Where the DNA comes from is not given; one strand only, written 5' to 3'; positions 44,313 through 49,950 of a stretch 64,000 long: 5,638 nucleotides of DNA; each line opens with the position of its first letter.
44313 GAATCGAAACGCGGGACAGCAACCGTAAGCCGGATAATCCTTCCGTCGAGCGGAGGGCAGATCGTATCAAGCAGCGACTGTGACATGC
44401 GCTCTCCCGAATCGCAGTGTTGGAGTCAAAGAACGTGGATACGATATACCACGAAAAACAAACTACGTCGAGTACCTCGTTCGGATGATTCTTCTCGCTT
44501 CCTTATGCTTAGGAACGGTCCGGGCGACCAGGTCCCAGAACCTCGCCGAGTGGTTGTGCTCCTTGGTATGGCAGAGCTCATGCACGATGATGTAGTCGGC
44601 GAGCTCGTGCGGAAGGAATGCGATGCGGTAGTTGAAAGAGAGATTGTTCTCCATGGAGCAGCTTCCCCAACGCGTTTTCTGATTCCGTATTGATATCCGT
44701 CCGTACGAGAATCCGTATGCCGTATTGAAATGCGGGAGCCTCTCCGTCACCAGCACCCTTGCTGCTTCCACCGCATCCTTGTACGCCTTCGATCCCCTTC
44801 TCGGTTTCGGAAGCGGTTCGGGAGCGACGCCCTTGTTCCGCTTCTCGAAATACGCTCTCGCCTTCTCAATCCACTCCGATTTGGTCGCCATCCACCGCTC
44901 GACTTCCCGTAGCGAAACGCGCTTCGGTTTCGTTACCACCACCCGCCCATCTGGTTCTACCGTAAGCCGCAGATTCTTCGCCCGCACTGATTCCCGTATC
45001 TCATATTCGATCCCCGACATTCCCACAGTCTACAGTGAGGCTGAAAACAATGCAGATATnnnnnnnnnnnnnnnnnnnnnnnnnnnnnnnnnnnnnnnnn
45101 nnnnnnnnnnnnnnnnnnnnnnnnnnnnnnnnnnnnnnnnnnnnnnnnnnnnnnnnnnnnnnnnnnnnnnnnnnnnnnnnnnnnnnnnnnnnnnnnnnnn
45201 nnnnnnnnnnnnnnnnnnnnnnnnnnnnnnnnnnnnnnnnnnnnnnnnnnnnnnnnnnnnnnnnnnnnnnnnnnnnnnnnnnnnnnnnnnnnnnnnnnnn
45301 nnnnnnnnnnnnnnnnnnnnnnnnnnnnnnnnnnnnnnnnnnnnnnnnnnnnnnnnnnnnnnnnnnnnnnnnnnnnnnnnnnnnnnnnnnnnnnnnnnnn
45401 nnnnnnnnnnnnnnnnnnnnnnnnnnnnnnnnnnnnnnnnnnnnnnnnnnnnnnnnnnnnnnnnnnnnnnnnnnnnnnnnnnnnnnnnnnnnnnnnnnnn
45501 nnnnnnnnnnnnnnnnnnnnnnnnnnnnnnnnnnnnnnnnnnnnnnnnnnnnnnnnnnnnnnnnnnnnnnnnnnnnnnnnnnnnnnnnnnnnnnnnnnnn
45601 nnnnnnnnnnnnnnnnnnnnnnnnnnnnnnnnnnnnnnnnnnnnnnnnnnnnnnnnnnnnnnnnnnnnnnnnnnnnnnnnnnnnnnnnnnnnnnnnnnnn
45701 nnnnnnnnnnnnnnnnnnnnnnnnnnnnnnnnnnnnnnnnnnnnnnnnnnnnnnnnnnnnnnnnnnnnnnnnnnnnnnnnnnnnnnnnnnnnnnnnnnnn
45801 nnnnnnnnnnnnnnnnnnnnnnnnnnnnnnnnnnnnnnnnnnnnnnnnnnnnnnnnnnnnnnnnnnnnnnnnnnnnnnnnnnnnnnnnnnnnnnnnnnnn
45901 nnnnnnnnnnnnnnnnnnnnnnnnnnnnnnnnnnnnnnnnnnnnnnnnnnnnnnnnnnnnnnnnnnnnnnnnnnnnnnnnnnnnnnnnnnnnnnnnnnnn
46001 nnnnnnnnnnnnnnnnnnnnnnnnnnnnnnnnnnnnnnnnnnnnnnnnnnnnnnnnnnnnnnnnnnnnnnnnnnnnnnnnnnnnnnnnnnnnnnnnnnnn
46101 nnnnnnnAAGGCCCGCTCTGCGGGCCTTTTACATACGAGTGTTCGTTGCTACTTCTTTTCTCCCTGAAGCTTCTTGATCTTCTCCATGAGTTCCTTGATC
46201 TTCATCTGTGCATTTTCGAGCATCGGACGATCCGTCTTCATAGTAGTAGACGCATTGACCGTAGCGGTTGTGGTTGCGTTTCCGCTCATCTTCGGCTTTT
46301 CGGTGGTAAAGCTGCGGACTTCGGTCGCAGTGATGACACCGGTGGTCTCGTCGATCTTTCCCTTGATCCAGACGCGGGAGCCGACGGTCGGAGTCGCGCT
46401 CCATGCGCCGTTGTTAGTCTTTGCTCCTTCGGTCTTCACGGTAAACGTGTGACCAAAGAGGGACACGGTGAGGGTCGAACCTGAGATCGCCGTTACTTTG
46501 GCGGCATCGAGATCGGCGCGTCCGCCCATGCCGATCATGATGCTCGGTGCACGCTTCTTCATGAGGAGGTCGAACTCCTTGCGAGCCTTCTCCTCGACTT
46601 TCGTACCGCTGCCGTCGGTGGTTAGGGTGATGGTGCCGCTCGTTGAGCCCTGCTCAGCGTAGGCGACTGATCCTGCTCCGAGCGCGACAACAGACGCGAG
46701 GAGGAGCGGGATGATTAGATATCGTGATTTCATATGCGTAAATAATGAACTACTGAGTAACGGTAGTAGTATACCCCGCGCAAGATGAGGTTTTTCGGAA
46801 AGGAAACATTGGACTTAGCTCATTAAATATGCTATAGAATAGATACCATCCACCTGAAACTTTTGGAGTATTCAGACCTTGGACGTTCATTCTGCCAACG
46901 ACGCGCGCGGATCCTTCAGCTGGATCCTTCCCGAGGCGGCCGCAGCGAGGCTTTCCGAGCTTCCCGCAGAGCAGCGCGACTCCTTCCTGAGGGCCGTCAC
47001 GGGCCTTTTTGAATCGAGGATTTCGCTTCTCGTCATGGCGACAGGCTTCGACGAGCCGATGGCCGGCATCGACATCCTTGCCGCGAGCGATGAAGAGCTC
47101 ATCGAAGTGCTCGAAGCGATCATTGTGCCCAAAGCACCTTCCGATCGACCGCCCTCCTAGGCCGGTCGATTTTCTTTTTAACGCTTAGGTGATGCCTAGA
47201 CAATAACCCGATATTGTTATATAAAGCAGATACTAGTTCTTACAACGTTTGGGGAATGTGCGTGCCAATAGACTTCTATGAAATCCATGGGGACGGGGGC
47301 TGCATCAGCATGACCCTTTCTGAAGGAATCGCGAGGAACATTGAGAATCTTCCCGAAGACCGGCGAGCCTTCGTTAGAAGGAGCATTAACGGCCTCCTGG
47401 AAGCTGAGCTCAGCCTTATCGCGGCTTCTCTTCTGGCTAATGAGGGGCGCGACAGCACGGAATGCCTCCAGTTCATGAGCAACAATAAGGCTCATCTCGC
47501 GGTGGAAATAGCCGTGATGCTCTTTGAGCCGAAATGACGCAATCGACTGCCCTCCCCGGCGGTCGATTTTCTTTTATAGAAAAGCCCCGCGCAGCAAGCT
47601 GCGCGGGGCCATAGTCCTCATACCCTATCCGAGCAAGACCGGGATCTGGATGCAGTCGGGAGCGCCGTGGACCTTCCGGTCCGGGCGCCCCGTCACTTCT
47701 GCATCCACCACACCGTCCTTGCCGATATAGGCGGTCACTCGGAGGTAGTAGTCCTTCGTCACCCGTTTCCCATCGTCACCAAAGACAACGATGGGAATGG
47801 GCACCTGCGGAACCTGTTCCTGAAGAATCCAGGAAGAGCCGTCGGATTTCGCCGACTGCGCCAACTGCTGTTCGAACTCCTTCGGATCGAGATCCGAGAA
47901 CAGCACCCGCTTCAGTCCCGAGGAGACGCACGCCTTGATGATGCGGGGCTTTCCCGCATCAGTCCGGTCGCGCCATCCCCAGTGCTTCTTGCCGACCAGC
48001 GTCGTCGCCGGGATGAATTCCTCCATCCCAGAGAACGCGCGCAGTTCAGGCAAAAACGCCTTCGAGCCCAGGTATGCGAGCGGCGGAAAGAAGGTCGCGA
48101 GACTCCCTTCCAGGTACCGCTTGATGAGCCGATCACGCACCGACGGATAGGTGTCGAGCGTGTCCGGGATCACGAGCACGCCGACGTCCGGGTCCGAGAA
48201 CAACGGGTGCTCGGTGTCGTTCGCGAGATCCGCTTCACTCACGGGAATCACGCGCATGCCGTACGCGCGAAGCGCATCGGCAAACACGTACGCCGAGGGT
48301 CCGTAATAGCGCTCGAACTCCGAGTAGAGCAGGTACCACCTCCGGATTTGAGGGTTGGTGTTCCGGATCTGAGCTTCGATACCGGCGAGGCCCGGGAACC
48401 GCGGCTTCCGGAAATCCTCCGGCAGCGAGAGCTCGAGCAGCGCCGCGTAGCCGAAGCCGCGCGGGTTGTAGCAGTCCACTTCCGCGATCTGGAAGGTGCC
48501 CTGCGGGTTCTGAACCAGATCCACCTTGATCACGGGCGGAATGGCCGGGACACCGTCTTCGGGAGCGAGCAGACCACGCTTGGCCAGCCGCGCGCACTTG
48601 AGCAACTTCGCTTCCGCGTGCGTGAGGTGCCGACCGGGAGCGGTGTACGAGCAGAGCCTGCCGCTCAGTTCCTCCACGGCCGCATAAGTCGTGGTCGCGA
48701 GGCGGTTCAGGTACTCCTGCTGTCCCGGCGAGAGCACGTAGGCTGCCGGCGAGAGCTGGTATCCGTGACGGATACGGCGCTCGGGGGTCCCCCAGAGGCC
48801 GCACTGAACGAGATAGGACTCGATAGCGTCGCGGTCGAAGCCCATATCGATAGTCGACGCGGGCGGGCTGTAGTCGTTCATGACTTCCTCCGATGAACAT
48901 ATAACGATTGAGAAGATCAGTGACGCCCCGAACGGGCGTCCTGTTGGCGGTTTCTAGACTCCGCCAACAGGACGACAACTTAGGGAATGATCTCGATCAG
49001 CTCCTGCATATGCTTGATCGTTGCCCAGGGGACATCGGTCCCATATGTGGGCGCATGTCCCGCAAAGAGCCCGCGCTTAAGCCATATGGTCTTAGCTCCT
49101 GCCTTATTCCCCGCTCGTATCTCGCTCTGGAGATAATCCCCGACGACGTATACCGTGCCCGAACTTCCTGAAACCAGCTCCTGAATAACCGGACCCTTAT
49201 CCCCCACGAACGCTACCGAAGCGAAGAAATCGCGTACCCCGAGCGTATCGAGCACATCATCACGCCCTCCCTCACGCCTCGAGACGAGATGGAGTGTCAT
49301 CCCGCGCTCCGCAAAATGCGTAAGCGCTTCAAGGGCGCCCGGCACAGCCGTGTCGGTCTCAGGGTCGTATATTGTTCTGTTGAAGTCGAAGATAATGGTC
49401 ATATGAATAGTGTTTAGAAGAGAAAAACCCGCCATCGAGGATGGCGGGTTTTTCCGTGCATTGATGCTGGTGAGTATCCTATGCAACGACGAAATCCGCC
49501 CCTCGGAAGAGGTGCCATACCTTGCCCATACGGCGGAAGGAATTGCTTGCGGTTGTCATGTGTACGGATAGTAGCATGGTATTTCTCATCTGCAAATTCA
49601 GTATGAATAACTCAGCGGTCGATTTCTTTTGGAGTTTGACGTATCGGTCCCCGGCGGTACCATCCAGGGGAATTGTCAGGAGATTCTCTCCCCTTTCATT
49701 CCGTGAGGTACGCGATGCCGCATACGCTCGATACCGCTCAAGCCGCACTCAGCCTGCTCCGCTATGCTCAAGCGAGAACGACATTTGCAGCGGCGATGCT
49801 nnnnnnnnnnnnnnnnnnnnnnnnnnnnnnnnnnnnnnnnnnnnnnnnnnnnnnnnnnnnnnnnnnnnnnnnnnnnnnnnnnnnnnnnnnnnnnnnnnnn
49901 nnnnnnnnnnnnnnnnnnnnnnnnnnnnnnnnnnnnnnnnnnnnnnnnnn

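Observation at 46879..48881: Duplicated small genes with conserved stop-codon-in-hairpin terminators, convergent with an ATP-grasp-like (apparently permuted) enzyme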

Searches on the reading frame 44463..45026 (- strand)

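Call 3: search_protein_families(library=pfam, proteins=[window:44463-45026:-], max_evalue=1)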
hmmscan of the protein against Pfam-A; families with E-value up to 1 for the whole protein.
window:44463-45026:- (187 aa): 3 families
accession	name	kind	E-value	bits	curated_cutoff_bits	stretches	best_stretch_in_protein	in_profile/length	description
PF01863.23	YgjP-like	-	8.7e-45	153.7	26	2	87-182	110-205/207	YgjP-like, metallopeptidase domain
PF08325.16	WLM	-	0.0015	19.1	26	1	136-169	76-109/190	WLM domain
PF10263.15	SprT-like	-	0.078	13.3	25.6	1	107-154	17-72/108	SprT-like family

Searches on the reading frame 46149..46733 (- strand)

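Call 3: search_protein_families(library=pfam, proteins=[window:46149-46733:-], max_evalue=1)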
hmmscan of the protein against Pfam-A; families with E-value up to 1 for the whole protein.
window:46149-46733:- (194 aa): 3 families
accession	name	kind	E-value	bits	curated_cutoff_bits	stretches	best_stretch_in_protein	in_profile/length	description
PF18914.6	DUF5666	-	2.8e-05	24.8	27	1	79-139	3-59/60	Domain of unknown function (DUF5666)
PF11365.13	SOGA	-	0.014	16.9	31.1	1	137-193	35-91/94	Protein SOGA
PF05984.18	Cytomega_UL20A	-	0.3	11.9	27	0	30-59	45-74/107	Cytomegalovirus UL20A protein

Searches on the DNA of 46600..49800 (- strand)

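Call 32: search_rna_families(source=window, start=46600, end=49800, threshold=evalue, max_evalue=1)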
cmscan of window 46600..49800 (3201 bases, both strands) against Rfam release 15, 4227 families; matches with E-value up to 1: 6.
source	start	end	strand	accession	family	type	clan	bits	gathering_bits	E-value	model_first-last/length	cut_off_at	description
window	47578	47615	-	RF01791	F6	Gene; sRNA;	-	26.6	46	0.081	1-57/57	no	F6 TB sRNA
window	47578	47615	+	RF01791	F6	Gene; sRNA;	-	25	46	0.2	1-57/57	no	F6 TB sRNA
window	49416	49522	-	RF01772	rnk_pseudo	Cis-reg; leader;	-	24.3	55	0.41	1-108/108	no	Pseudomonas rnk leader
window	49419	49531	-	RF00506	Thr_leader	Cis-reg; leader;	-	23.1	55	0.29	1-118/118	no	Threonine operon leader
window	49356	49453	+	RF01772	rnk_pseudo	Cis-reg; leader;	-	22.7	55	0.92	2-100/108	no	Pseudomonas rnk leader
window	47472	47611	-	RF02603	BASRCII26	Gene; sRNA;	-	16.5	218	0.52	1-190/190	no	Brucella sRNA CII26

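Call 72: search_rna_families(sources=[L001, L004, L007, L008, L009, L022, L032, L027, L029], threshold=evalue, max_evalue=1)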
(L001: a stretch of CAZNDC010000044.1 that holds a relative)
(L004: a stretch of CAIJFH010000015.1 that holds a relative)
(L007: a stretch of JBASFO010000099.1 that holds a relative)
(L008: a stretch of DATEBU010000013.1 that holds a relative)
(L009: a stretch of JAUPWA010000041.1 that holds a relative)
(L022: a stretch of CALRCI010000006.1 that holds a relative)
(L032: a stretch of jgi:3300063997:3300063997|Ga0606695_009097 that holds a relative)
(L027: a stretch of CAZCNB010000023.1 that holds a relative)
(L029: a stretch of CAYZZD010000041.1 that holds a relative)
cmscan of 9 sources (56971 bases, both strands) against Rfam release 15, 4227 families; matches with E-value up to 1: 11.
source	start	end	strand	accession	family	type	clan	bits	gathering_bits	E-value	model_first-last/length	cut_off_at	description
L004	3544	3628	-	RF00005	tRNA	Gene; tRNA;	CL00001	55.6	29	2.5e-09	1-71/71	no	tRNA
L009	2930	3014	+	RF00005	tRNA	Gene; tRNA;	CL00001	55.6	29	2.5e-09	1-71/71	no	tRNA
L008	1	56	+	RF00005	tRNA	Gene; tRNA;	CL00001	38.6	29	0.00012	17-71/71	5'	tRNA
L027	3687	3800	+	RF00230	T-box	Cis-reg; leader;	-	31.5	93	0.003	1-219/219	no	T-box leader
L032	649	681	+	RF02083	OrzO-P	Gene; antitoxin;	-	31.1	60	0.51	44-76/76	no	OrzO-P RNA antitoxin family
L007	628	732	-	RF01772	rnk_pseudo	Cis-reg; leader;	-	28.4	55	0.91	1-108/108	no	Pseudomonas rnk leader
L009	3611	3682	+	RF00506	Thr_leader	Cis-reg; leader;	-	27.2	55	0.56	1-118/118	no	Threonine operon leader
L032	623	684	+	RF00506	Thr_leader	Cis-reg; leader;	-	26.9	55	0.64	1-118/118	no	Threonine operon leader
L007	523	613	+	RF00127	t44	Gene; sRNA;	-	25.9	44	0.32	1-95/95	no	t44 RNA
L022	5330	5422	+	RF00126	ryfA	Gene; sRNA;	-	21.5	80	0.22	1-296/296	no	ryfA RNA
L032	2703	2885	+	RF00084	CsrC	Gene; sRNA;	CL00106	18.4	61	0.21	1-255/255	no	CsrC RNA family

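Call 87: build_rna_model(alignment_id=A9, structure=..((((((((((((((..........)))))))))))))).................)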
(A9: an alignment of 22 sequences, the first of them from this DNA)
Model R1 built from alignment A9 (22 sequences, 57 columns); structure: as given.
model positions 55; base pairs 14; branch points 0; effective number of sequences 22; information 0.985 bits per position. Calibrated on 0.2 Mb of random sequence (short: E-values are rough).
structure used (alignment columns):
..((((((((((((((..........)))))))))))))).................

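Call 88: search_with_rna_model(model_id=R1, sources=[window, L001, L002, L003, L004, L005, L006, L007, L008, L009, L010, L011, L012, L013, L014, L015, L016, L017, L018, L019, L020, L021, L022, L023, L024, L025, L026, L027, L028, L029, L032, L033, L034, L035, L036, L037, L038, L039, L040, L041, L042, L043, L044, L045, L046, L047, L048, L049, L050, L051, L052, L053, L054, L055, L056, L057, L058, L059, L060], max_evalue=1, make_alignment=true)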
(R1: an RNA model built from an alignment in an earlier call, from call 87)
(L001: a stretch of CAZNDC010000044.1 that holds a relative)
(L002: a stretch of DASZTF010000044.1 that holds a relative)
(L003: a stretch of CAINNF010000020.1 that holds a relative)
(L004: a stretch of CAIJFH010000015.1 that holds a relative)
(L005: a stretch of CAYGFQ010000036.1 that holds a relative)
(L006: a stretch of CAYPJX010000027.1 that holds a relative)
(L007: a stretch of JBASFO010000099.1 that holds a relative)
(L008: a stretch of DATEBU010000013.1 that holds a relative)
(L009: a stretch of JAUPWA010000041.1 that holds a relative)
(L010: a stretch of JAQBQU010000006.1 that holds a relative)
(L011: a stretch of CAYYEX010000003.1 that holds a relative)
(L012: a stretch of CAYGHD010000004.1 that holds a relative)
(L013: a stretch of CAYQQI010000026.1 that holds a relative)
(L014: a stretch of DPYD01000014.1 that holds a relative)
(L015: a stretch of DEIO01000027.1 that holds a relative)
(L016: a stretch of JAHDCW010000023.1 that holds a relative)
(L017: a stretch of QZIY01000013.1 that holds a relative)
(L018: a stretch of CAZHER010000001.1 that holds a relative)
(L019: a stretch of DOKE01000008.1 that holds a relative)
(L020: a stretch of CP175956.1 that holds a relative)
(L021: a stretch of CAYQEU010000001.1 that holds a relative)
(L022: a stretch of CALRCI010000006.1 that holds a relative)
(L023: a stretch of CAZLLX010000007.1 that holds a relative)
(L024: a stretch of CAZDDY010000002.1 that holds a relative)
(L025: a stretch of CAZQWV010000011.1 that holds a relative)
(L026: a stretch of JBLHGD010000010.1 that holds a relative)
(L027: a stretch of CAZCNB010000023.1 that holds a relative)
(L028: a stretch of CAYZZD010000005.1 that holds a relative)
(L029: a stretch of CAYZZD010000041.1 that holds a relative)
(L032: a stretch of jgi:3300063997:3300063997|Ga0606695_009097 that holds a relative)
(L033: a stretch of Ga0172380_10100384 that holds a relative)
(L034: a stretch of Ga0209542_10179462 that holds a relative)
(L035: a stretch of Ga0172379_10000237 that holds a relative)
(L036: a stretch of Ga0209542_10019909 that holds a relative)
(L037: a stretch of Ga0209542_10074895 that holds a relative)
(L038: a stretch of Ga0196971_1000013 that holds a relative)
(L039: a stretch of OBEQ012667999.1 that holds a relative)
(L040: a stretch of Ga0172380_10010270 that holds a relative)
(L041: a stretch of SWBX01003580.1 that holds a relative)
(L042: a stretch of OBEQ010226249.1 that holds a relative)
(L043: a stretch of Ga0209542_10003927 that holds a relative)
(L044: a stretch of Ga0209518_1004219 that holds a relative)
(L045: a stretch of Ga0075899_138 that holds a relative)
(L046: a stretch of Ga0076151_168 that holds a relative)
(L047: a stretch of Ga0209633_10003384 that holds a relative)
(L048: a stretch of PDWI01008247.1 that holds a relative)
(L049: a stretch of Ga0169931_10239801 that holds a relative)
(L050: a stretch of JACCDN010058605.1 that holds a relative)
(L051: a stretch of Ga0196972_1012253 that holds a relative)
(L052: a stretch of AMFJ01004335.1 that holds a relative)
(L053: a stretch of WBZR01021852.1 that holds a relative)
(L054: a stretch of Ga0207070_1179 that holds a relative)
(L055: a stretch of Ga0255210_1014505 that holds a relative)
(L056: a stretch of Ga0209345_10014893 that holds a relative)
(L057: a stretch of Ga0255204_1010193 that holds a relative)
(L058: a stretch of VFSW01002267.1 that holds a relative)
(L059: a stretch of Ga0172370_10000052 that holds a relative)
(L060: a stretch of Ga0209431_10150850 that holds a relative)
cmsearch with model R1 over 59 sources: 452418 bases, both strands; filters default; matches with E-value up to 1: 65.
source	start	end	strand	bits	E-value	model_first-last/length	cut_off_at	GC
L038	1383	1437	+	70.1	4.7e-17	1-55/55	no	0.69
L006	1563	1617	+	69.5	7.2e-17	1-55/55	no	0.64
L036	1382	1436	+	68.2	1.7e-16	1-55/55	no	0.78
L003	5887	5941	+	67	3.6e-16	1-55/55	no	0.64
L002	5896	5950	+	66.7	4.4e-16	1-55/55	no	0.75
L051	901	955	+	66.3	5.6e-16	1-55/55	no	0.69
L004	5913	5967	+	66.3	5.7e-16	1-55/55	no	0.67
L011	5888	5942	+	65.7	8.3e-16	1-55/55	no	0.6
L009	4134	4188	+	65.7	8.3e-16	1-55/55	no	0.6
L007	1120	1174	+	65.3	1.1e-15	1-55/55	no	0.6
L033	361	415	+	65.2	1.2e-15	1-55/55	no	0.69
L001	2694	2748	+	64.2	2.3e-15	1-55/55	no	0.65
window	48922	48976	-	64.1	2.4e-15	1-55/55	no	0.65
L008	1837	1891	+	63.9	2.7e-15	1-55/55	no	0.76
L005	1640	1694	+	63.6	3.3e-15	1-55/55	no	0.67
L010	5916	5970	+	63.6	3.4e-15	1-55/55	no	0.64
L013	5913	5967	+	63.5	3.6e-15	1-55/55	no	0.62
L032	1127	1181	+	62.9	5.4e-15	1-55/55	no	0.64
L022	5893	5947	+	59.8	4e-14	1-55/55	no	0.62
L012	2582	2636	+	59.7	4.4e-14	1-55/55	no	0.56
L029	4922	4976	+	58.5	9.2e-14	1-55/55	no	0.67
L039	694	748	+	58.3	1e-13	1-55/55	no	0.65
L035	1405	1459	+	56.7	3.1e-13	1-55/55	no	0.67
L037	1413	1467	+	56.4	3.6e-13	1-55/55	no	0.62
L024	507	561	+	50.8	1.5e-11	1-55/55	no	0.6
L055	1197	1251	+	50.8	1.5e-11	1-55/55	no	0.65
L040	1377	1431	+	50.8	1.5e-11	1-55/55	no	0.6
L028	4194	4248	+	49.6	3.3e-11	1-55/55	no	0.62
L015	5896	5950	+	49.1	4.3e-11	1-55/55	no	0.55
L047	1396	1450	+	49.1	4.3e-11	1-55/55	no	0.55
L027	1756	1810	+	49.1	4.5e-11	1-55/55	no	0.55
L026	5899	5953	+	46.8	2e-10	1-55/55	no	0.56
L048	855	909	+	45.6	4.4e-10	1-55/55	no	0.56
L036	1369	1423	-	44.2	1.1e-09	1-55/55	no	0.71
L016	5893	5947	+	42.6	3e-09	1-55/55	no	0.64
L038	1370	1424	-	42.3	3.9e-09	1-55/55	no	0.64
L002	5883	5937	-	37.5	8.9e-08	1-55/55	no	0.71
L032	1114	1168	-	35.3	3.7e-07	1-55/55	no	0.56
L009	4121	4175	-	35.3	3.8e-07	1-55/55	no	0.58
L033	348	402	-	35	4.4e-07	1-55/55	no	0.64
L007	1107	1161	-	28.2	3.8e-05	1-55/55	no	0.53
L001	2681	2735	-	27.4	6.7e-05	1-55/55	no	0.62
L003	5890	5925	-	27.1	7.9e-05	4-39/55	no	0.64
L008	1824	1878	-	27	8.7e-05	1-55/55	no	0.69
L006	1550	1604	-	26.5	0.00012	1-55/55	no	0.6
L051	888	942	-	25.4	0.00024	1-55/55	no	0.6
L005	1627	1681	-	25.3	0.00026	1-55/55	no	0.56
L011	5892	5925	-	25.2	0.00027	5-38/55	no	0.59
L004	5917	5950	-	25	0.00032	5-38/55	no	0.71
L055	1184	1238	-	24.9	0.00034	1-55/55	no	0.64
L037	1400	1454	-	24.4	0.00046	1-55/55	no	0.62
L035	1392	1446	-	23.3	0.00095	1-55/55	no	0.6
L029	4909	4963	-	22.5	0.0016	1-55/55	no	0.69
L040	1364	1418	-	20.6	0.0057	1-55/55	no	0.55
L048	858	893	-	18.9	0.017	4-39/55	no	0.58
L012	2569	2623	-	17.8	0.034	1-55/55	no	0.62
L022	5880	5934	-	17.6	0.041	1-55/55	no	0.55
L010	5921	5952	-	17.1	0.055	6-37/55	no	0.59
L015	5899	5934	-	16.5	0.083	4-39/55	no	0.61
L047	1399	1434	-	16.5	0.083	4-39/55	no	0.61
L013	5900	5954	-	15.8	0.13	1-55/55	no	0.64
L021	10556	10616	+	14.3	0.34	1-55/55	no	0.61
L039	681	735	-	14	0.41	1-55/55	no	0.65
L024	494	548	-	14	0.43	1-55/55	no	0.6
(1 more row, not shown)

Alignment A10: 65 matches aligned to the model, 83 columns, each read 5' to 3' on its own strand. Consensus structure (alignment columns), stored with it:
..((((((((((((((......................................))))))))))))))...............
